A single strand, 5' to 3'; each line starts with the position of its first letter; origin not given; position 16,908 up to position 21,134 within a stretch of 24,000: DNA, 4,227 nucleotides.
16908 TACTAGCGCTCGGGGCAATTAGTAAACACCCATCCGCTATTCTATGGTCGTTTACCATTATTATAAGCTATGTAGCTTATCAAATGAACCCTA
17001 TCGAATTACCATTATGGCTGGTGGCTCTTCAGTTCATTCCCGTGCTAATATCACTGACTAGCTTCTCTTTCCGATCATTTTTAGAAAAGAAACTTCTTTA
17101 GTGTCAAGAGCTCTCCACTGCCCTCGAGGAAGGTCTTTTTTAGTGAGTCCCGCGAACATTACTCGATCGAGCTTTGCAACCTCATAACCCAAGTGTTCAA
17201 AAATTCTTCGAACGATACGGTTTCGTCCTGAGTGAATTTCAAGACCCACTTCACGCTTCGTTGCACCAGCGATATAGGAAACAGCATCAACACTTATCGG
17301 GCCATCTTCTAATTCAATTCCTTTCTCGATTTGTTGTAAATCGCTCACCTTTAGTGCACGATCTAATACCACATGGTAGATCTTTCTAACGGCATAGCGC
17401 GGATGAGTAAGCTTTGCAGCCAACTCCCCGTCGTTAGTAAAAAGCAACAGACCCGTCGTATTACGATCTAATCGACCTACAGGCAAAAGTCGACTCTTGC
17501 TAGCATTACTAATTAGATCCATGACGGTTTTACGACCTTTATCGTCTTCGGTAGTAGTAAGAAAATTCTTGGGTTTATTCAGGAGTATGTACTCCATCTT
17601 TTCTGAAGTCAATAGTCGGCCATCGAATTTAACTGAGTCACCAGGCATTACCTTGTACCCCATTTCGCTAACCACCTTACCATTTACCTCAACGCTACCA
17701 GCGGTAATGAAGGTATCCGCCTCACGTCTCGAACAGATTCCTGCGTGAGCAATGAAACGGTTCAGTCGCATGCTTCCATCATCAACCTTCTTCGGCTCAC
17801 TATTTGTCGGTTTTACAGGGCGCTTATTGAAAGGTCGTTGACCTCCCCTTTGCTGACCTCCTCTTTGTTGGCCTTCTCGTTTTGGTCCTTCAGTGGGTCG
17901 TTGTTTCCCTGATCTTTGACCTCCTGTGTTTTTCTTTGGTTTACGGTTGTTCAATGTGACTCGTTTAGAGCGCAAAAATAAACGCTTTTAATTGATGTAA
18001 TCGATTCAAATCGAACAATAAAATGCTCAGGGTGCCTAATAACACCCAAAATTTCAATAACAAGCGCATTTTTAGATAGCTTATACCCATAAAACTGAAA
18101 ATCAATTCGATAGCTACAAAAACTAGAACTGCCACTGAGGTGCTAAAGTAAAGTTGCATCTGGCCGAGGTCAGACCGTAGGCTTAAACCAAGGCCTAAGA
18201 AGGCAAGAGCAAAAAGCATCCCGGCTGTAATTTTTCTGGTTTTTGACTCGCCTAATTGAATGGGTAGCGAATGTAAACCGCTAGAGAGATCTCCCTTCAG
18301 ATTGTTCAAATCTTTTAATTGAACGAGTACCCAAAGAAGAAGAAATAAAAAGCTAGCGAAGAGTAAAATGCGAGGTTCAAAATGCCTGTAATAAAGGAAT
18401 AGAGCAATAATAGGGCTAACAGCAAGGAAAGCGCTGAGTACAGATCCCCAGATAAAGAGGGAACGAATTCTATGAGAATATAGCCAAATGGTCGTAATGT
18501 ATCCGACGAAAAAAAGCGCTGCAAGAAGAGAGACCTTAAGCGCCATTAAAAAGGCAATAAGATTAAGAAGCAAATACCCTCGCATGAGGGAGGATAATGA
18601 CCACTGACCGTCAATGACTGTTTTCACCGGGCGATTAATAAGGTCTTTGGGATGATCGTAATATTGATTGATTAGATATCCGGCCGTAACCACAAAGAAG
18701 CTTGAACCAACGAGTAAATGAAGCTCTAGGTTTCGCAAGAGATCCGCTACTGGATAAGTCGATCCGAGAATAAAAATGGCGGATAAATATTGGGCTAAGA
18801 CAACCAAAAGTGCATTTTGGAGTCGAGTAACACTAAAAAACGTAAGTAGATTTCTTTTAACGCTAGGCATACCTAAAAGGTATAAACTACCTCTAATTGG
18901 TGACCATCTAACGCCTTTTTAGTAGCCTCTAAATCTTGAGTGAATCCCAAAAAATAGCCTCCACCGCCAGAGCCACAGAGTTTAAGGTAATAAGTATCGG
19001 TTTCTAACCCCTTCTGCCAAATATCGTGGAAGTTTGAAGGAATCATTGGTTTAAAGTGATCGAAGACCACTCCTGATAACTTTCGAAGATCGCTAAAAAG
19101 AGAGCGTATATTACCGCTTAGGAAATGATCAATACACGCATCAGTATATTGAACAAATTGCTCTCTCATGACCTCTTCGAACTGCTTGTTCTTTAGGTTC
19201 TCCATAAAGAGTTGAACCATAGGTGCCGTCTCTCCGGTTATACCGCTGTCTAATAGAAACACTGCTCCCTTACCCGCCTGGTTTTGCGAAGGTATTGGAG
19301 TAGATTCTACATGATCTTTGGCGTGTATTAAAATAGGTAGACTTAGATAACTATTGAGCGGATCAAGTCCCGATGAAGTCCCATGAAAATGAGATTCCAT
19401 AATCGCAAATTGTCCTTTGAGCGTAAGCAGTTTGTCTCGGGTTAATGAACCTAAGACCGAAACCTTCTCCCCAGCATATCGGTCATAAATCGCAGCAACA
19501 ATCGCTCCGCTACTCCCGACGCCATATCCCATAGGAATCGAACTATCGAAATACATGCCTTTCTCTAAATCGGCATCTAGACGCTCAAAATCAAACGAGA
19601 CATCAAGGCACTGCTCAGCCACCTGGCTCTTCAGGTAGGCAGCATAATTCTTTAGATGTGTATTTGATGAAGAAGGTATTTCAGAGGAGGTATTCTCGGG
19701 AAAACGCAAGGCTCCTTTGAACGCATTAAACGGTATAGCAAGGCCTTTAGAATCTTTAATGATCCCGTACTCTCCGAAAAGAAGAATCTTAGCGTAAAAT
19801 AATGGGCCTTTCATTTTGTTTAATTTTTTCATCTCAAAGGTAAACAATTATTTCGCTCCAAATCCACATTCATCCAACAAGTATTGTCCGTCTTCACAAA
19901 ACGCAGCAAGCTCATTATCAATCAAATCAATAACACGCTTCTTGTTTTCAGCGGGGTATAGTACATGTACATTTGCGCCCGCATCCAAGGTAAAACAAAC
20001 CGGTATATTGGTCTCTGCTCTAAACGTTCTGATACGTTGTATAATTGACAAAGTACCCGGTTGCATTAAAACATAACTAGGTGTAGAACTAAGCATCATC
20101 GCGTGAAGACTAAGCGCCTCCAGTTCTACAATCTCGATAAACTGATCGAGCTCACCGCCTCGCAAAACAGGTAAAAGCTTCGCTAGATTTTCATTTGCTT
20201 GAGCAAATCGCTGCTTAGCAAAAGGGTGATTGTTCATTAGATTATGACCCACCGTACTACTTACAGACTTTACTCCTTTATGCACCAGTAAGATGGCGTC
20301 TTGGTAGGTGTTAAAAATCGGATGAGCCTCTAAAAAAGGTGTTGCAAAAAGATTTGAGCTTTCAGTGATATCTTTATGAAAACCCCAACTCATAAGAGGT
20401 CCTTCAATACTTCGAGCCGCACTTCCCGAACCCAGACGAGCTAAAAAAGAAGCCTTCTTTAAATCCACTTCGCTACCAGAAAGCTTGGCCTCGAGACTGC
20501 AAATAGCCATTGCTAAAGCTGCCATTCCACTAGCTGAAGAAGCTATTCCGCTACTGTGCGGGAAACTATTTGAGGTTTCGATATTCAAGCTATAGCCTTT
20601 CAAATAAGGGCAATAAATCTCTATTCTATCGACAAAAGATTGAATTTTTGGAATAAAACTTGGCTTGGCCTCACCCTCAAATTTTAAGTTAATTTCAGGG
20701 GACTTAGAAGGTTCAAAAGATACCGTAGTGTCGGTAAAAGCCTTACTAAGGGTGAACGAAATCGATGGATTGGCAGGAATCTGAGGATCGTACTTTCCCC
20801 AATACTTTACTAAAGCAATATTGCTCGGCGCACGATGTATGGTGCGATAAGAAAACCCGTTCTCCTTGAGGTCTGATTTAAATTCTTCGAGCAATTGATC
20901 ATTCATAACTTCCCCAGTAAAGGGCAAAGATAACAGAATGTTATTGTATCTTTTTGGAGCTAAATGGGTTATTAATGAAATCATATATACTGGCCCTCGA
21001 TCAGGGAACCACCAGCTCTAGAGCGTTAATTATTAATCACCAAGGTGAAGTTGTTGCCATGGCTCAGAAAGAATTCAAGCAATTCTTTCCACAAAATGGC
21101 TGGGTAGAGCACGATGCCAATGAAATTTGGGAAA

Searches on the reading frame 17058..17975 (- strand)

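Call 14: search_protein_families(library=ncbifam, proteins=[window:17058-17975:-], max_evalue=0.00001)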
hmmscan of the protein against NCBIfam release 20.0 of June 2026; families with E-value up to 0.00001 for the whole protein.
window:17058-17975:- (305 aa): 6 families
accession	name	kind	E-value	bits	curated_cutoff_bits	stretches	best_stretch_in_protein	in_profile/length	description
NF007976.1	PRK10700.1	equivalog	2.8e-45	154.7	290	1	69-300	3-242/291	23S rRNA pseudouridine(2605) synthase RluB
NF007784.0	PRK10475.1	equivalog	1.9e-44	151.8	318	1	65-301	3-236/290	23S rRNA pseudouridine(2604) synthase RluF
TIGR00093.1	TIGR00093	subfamily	5.2e-44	149.8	109.3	1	133-291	1-160/161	pseudouridine synthase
NF008097.0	PRK10839.1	equivalog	3.6e-36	124.9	275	1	69-296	1-228/232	16S rRNA pseudouridine(516) synthase RsuA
NF008487.1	PRK11394.1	equivalog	4e-20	72.2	284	1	127-228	28-126/206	23S rRNA pseudouridine(2457) synthase RluE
TIGR00005.1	rluA_subfam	subfamily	1.5e-09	37.6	192.7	1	69-203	6-162/298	RluA family pseudouridine synthase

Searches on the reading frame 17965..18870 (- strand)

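Call 14: search_protein_families(library=ncbifam, proteins=[window:17965-18870:-], max_evalue=0.00001)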
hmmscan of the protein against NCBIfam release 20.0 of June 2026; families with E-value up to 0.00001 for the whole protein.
window:17965-18870:- (301 aa): 7 families
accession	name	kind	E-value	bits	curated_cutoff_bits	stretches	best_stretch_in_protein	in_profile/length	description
NF009513.0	PRK12872.1-3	equivalog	1.4e-36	126.6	288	1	4-285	8-292/293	prenyltransferase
NF009521.0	PRK12882.1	equivalog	1.2e-18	67.4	296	1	7-258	4-250/280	geranylgeranylglycerol-phosphate geranylgeranyltransferase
NF009523.0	PRK12884.1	equivalog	7.2e-17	61.5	269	1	9-259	5-245/279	prenyltransferase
NF009512.0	PRK12872.1-1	equivalog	9.1e-17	61.6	278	1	10-287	2-299/303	geranylgeranylglycerol-phosphate geranylgeranyltransferase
NF009522.0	PRK12883.1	equivalog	3.4e-15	56.3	353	1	10-288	5-275/279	geranylgeranylglycerol-phosphate geranylgeranyltransferase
NF005742.0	PRK07566.1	equivalog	6.4e-11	41.9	313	1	60-222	78-246/315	chlorophyll synthase ChlG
TIGR01476.1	chlor_syn_BchG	subfamily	2.5e-09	37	212.3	1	61-220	51-215/283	(bacterio)chlorophyll synthase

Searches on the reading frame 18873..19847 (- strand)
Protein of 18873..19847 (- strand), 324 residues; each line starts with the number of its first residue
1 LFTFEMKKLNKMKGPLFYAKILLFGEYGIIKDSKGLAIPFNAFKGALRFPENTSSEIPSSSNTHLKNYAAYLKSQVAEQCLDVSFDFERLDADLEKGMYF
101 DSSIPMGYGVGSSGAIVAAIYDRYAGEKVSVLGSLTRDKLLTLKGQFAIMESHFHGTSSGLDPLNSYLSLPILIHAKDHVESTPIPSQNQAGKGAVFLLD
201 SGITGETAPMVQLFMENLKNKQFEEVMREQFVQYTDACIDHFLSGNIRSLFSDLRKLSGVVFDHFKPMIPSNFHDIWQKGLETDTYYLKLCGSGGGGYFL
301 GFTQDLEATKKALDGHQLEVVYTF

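Call 14: search_protein_families(library=ncbifam, proteins=[window:18873-19847:-], max_evalue=0.00001)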
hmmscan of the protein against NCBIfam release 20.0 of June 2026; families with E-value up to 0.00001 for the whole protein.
window:18873-19847:- (324 aa): 1 family
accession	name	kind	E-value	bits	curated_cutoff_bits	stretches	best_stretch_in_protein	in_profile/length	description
TIGR00549.1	mevalon_kin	equivalog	4.3e-16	59.2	163.05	1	19-300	3-274/276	mevalonate kinase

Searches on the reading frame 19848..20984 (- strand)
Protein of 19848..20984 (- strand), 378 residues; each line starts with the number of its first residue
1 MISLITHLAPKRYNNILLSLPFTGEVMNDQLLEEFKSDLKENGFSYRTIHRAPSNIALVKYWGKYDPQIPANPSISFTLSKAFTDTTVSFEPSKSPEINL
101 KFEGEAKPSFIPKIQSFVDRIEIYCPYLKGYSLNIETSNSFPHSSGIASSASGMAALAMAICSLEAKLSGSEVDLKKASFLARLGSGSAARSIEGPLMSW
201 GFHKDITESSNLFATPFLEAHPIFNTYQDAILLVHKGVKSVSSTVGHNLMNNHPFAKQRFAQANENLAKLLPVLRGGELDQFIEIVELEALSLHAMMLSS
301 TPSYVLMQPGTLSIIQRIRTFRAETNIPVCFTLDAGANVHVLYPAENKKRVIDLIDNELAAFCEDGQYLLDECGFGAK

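Call 14: search_protein_families(library=ncbifam, proteins=[window:19848-20984:-], max_evalue=0.00001)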
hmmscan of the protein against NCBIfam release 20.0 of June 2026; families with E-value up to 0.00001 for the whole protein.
window:19848-20984:- (378 aa): 3 families
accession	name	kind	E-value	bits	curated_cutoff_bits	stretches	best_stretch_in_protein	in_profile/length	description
TIGR01240.1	mevDPdecarb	equivalog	3.4e-47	160.9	171.35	1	51-355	4-300/305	diphosphomevalonate decarboxylase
NF040704.1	IPP_alt_MvaD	equivalog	1.8e-32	112.7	475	1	57-356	11-298/323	phosphomevalonate decarboxylase MvaD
NF040847.1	mev_decarb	equivalog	6.3e-11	42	560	1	55-346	43-322/350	bisphosphomevalonate decarboxylase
